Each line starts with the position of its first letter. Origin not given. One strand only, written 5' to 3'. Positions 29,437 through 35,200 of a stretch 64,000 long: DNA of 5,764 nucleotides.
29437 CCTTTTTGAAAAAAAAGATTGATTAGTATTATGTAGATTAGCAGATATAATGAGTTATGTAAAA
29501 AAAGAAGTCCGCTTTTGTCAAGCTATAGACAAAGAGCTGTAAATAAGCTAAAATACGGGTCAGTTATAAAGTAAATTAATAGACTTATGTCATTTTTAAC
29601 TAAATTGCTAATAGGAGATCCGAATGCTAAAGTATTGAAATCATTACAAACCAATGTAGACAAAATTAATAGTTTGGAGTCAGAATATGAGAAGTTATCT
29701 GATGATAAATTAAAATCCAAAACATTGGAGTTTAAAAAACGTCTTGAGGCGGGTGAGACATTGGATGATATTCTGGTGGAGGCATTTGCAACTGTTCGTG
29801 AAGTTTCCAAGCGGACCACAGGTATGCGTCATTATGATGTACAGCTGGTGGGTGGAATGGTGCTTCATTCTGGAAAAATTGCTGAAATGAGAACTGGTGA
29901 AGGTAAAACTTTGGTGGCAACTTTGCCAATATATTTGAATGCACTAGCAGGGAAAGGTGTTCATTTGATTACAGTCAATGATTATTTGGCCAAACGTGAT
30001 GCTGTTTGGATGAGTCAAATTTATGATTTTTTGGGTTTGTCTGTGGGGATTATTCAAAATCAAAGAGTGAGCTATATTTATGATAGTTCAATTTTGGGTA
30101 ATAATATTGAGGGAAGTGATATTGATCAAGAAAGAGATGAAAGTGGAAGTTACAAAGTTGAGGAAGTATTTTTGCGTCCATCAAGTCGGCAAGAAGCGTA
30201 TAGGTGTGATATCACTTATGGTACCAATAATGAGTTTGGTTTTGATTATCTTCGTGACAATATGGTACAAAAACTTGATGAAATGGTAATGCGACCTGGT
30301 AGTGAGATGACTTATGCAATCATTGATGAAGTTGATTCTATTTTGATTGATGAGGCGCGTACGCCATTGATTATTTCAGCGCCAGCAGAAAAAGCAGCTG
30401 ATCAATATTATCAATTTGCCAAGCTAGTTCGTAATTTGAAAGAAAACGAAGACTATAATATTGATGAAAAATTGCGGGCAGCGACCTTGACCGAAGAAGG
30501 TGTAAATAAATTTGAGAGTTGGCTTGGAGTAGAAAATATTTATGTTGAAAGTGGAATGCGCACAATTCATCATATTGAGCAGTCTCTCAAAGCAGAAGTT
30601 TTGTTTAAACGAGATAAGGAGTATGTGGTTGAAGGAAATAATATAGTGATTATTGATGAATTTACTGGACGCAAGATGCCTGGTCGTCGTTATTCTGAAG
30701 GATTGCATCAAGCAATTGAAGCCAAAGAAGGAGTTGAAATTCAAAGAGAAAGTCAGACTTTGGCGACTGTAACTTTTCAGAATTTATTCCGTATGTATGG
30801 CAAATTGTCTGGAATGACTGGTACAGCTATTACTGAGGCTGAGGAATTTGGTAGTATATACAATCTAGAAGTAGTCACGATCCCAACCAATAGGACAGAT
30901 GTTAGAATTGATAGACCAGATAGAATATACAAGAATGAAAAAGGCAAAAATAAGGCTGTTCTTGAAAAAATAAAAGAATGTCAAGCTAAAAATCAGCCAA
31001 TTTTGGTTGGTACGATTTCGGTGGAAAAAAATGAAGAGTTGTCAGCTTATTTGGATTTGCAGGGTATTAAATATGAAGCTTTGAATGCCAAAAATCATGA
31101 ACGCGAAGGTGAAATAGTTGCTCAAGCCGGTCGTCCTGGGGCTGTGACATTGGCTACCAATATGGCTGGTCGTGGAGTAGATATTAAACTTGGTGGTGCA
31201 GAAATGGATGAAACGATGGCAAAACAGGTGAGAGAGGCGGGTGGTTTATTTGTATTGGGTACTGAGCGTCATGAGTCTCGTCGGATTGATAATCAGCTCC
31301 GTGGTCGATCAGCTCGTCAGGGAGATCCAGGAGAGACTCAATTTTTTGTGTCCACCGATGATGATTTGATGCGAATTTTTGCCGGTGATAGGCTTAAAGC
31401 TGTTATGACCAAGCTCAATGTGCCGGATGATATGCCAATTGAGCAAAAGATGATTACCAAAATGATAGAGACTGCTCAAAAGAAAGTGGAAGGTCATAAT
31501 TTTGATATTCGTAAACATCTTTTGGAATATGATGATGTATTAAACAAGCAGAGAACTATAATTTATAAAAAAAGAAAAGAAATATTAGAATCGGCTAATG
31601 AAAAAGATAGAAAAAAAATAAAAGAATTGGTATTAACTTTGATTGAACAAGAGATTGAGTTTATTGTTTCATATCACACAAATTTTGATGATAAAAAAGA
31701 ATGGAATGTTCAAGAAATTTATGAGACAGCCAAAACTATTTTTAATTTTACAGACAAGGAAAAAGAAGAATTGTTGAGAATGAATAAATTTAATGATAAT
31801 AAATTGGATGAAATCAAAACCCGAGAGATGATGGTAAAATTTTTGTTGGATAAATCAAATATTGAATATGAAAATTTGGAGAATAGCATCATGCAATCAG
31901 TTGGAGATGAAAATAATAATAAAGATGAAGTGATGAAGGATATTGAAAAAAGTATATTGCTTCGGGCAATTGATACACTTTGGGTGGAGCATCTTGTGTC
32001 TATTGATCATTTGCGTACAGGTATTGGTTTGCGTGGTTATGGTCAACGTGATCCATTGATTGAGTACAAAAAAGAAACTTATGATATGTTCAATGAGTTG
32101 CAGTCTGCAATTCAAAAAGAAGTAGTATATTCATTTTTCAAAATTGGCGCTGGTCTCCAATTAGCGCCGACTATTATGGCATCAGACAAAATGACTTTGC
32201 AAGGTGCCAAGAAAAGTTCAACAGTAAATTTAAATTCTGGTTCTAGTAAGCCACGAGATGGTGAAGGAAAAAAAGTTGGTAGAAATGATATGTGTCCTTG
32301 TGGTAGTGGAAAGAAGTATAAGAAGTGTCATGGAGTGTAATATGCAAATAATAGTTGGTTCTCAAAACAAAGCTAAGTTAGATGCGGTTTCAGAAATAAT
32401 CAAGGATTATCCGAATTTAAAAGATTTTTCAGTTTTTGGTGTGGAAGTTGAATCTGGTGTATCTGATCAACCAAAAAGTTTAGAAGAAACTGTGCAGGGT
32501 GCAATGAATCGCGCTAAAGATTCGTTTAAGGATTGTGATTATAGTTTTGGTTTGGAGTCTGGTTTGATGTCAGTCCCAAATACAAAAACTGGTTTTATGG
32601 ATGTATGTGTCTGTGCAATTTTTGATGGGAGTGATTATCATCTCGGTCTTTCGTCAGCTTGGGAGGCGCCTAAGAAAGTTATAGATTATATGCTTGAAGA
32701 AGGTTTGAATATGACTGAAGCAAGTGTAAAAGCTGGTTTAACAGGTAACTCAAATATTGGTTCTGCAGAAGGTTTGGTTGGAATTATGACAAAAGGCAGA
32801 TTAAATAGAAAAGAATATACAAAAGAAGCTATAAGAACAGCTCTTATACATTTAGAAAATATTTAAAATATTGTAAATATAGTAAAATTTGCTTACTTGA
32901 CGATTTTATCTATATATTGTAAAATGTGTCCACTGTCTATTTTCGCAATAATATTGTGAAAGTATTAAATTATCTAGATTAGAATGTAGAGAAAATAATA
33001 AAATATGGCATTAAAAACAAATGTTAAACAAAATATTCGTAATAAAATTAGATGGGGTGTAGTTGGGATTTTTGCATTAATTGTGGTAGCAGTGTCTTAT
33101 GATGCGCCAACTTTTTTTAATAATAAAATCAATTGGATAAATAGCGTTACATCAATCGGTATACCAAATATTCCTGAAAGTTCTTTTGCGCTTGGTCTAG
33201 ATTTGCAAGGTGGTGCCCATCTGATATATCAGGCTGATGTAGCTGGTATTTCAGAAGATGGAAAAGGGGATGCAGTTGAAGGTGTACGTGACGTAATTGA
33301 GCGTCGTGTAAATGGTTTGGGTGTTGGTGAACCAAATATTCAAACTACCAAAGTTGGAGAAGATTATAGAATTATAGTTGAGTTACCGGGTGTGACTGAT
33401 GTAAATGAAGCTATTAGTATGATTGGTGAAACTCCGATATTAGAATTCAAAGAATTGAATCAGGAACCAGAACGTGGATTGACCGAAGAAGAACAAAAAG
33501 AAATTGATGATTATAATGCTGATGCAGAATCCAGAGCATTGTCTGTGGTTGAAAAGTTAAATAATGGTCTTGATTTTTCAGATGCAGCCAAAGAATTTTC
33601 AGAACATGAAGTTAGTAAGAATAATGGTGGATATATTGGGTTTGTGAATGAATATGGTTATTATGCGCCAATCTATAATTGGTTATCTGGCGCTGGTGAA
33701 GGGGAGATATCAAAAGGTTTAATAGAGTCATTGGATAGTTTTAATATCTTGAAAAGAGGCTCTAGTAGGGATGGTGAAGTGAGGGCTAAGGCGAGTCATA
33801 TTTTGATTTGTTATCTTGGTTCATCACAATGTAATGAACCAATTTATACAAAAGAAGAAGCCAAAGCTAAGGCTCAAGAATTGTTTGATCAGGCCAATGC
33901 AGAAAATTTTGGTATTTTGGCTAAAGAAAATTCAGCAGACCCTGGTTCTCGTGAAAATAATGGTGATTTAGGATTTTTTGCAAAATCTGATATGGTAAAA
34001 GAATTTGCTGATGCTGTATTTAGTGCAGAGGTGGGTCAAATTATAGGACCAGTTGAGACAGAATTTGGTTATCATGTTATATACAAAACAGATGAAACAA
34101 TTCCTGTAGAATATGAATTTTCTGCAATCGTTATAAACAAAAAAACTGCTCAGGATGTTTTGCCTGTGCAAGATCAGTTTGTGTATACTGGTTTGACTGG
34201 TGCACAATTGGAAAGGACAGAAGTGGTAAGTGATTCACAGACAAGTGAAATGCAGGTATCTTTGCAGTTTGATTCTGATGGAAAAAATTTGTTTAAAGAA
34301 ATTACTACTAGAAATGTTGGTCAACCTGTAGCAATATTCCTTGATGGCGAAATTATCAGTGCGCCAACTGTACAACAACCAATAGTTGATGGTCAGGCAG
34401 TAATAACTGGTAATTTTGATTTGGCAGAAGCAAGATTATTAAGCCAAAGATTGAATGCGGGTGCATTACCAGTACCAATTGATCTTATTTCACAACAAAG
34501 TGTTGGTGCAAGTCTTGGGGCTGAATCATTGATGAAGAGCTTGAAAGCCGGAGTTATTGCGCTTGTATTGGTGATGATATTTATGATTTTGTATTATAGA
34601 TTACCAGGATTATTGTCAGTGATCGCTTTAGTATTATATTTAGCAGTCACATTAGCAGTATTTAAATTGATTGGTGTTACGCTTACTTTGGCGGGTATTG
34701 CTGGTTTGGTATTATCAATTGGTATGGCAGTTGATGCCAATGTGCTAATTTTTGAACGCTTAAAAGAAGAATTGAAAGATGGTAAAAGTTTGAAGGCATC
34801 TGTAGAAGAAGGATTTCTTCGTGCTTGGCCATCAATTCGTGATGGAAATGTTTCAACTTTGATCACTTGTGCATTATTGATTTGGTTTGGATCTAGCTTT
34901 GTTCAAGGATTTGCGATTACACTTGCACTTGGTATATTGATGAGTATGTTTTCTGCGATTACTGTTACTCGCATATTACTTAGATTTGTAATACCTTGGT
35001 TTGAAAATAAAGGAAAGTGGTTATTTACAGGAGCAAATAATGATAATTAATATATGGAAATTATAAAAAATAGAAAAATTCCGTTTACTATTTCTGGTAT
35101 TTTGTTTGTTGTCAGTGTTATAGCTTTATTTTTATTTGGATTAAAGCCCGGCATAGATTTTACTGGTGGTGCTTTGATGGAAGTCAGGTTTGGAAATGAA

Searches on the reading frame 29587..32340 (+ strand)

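Call 31: search_protein_families(library=ncbifam, proteins=[window:29587-32340:+], max_evalue=0.00001)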
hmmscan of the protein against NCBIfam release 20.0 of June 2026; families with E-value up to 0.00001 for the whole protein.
window:29587-32340:+ (917 aa): 12 families
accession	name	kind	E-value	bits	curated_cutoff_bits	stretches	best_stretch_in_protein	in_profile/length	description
NF009538.1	PRK12904.1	equivalog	0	1102.2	814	1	6-853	3-811/814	preprotein translocase subunit SecA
TIGR00963.1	secA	equivalog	0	1028.1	800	2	197-841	136-786/787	preprotein translocase subunit SecA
NF006630.0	PRK09200.1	subfamily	1.5e-267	889.7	862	1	11-851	8-772/789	preprotein translocase subunit SecA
TIGR04397.1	SecA2_Bac_anthr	exception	5.2e-261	868.1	1085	2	196-849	156-769/774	accessory Sec system translocase SecA2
NF009536.0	PRK12901.1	equivalog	2.2e-248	827.4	1493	3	326-916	490-1105/1118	preprotein translocase subunit SecA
TIGR03714.1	secA2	equivalog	3.1e-217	723.4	930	2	198-842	156-761/762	accessory Sec system translocase SecA2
NF012136.0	SecA2_Lm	equivalog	1.4e-187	625.2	1100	2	198-860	156-769/776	accessory Sec system translocase SecA2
TIGR04221.1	SecA2_Mycobac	equivalog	6.3e-182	606.6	725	3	198-674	157-624/762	accessory Sec system translocase SecA2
NF004088.0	PRK05590.1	equivalog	1.6e-08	35.1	140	1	894-916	142-164/166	hypothetical protein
TIGR04102.1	SWIM_PBPRA1643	hypoth_equivalog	1.6e-06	28.5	68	1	880-915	71-107/108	PBPRA1643 family SWIM/SEC-C metal-binding motif protein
NF002449.0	PRK01617.1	equivalog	2.6e-06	27.9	141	1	891-916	128-153/154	hypothetical protein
NF007704.0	PRK10396.1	equivalog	6.6e-06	26.2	149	1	893-914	197-218/221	hypothetical protein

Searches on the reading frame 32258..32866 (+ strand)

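Call 31: search_protein_families(library=ncbifam, proteins=[window:32258-32866:+], max_evalue=0.00001)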
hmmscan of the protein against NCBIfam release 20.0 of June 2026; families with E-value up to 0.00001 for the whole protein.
window:32258-32866:+ (202 aa): 5 families
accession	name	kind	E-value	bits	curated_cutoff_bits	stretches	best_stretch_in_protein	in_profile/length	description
NF003039.0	PRK03941.1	equivalog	7.1e-44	149.7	199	1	29-198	1-166/176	NTPase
TIGR00258.1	TIGR00258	equivalog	5.9e-37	127.4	117.1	1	33-199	1-161/168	inosine/xanthosine triphosphatase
NF002250.0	PRK01170.1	subfamily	7.2e-27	94.7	489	1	29-197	150-312/322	bifunctional pantetheine-phosphate adenylyltransferase/NTP phosphatase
NF002850.0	PRK03114.1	equivalog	3.6e-22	78.8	199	1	29-191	1-154/169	DUF84 family protein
NF003459.0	PRK05074.1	equivalog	8.6e-22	77.7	175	1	28-201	4-170/176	inosine/xanthosine triphosphatase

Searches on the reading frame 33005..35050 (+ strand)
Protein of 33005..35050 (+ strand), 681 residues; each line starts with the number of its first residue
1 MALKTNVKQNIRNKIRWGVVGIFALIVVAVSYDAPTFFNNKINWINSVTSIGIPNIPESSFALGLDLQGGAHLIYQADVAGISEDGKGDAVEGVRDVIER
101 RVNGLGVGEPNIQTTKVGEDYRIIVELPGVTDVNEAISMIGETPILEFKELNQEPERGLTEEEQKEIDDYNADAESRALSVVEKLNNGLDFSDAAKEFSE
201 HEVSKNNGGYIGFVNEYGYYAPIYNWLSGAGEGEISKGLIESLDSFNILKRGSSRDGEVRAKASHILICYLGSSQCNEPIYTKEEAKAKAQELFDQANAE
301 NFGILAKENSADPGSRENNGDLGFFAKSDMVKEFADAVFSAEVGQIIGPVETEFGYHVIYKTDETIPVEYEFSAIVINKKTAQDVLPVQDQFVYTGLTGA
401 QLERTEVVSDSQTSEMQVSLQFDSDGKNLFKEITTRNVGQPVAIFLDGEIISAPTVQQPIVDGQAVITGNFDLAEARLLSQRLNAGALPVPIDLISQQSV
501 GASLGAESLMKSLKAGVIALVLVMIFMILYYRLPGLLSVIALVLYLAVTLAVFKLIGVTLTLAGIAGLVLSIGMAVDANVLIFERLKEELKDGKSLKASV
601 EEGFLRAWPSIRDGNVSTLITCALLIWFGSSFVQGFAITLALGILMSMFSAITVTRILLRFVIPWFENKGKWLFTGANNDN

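Call 31: search_protein_families(library=ncbifam, proteins=[window:33005-35050:+], max_evalue=0.00001)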
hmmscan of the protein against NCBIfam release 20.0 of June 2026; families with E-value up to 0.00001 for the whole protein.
window:33005-35050:+ (681 aa): 35 families (the best 25 are shown)
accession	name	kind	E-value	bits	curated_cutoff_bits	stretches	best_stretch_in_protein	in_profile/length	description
NF009583.0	PRK13024.1-3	subfamily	1.2e-123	413.8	721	2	389-663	157-432/755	protein translocase subunit SecDF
TIGR01129.1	secD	equivalog_domain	1e-117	393.7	244.4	2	392-659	133-397/397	protein translocase subunit SecD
NF009585.0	PRK13024.1-5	equivalog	2.3e-95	320.5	1037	2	396-662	382-647/993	protein translocase subunit SecDF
NF011315.0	PRK14726.1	equivalog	4.3e-84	283.1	1249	1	399-661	261-523/855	protein translocase subunit SecDF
NF009581.0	PRK13024.1-1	equivalog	5.2e-77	259.6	1058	2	447-673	195-423/752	protein translocase subunit SecDF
NF009584.0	PRK13024.1-4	equivalog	7.2e-74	249.5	1171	2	405-678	162-429/759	protein translocase subunit SecDF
TIGR00916.1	2A0604s01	subfamily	7.1e-70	235.2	148.6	1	422-652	1-231/231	SecD/SecF family protein translocase subunit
NF009545.0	PRK12933.1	equivalog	1.8e-58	198.5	728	1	418-663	336-594/604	protein translocase subunit SecD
NF009580.0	PRK13023.1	equivalog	3.4e-58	197.6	1153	2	397-659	182-444/775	protein translocase subunit SecDF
NF009540.0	PRK12911.1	equivalog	1.6e-46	158.3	1878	1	437-659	837-1058/1403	bifunctional preprotein translocase subunit SecD/SecF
NF009582.0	PRK13024.1-2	equivalog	1.6e-43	148.8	723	1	450-669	275-496/859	protein translocase subunit SecDF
NF046001.1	SecDF_plasm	equivalog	1.5e-34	119.2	500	1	466-679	308-522/878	protein translocase subunit SecDF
NF006218.0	PRK08343.1-4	subfamily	5.9e-33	114.3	383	1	391-650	115-376/392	preprotein translocase subunit SecD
NF000809.0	PRK00059.1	equivalog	9.7e-23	81.1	303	1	261-364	197-287/336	peptidylprolyl isomerase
NF002824.0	PRK02998.1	subfamily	1.3e-22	80.5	360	1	282-384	142-243/283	peptidylprolyl isomerase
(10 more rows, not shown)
